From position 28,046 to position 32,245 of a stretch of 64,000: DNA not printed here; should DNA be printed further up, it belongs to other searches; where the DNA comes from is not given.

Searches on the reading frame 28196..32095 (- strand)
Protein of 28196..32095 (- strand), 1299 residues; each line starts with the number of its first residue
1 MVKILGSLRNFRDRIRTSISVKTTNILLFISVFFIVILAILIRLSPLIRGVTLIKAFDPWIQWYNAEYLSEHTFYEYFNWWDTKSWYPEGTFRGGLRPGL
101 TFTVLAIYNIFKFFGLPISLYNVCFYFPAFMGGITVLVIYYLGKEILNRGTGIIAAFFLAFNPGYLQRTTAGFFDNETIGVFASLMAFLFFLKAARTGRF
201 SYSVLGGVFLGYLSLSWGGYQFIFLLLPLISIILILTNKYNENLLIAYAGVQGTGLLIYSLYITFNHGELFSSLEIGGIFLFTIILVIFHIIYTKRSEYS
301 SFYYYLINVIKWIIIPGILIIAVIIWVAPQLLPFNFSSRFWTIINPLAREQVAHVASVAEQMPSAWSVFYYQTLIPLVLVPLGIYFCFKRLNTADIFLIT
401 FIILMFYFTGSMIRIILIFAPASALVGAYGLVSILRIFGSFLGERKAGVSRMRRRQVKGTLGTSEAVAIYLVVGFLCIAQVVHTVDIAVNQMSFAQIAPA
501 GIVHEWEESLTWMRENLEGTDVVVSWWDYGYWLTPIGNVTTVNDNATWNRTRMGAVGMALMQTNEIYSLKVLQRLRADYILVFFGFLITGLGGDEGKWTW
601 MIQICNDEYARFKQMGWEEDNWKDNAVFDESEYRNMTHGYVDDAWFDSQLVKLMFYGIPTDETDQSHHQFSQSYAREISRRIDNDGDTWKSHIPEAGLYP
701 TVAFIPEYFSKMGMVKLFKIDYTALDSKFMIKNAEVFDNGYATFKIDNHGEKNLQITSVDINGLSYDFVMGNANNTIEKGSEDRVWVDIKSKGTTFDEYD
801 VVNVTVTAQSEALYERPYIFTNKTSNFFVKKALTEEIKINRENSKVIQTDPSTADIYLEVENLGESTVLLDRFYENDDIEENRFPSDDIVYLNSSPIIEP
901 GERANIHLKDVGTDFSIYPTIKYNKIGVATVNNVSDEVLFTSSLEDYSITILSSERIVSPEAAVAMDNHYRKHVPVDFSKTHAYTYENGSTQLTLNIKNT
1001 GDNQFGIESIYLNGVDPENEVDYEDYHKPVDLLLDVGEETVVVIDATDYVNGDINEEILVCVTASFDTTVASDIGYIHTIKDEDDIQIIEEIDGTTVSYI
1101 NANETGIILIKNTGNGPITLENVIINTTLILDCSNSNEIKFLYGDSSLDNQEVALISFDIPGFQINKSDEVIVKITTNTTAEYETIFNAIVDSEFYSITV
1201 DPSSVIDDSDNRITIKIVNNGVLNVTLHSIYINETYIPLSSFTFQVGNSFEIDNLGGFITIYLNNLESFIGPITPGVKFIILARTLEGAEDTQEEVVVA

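Call 13: search_protein_families(library=pfam, proteins=[window:28196-32095:-], max_evalue=0.00001)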
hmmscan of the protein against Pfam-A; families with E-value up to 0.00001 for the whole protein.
window:28196-32095:- (1299 aa): 2 families
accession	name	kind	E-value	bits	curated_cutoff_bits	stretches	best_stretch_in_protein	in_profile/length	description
PF02516.20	STT3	-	1.6e-48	166.7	24.5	1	28-425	3-403/405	Oligosaccharyl transferase STT3, N-terminal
PF13231.12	PMT_2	-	1.7e-06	28.8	26.1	1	127-242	27-139/160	Dolichyl-phosphate-mannose-protein mannosyltransferase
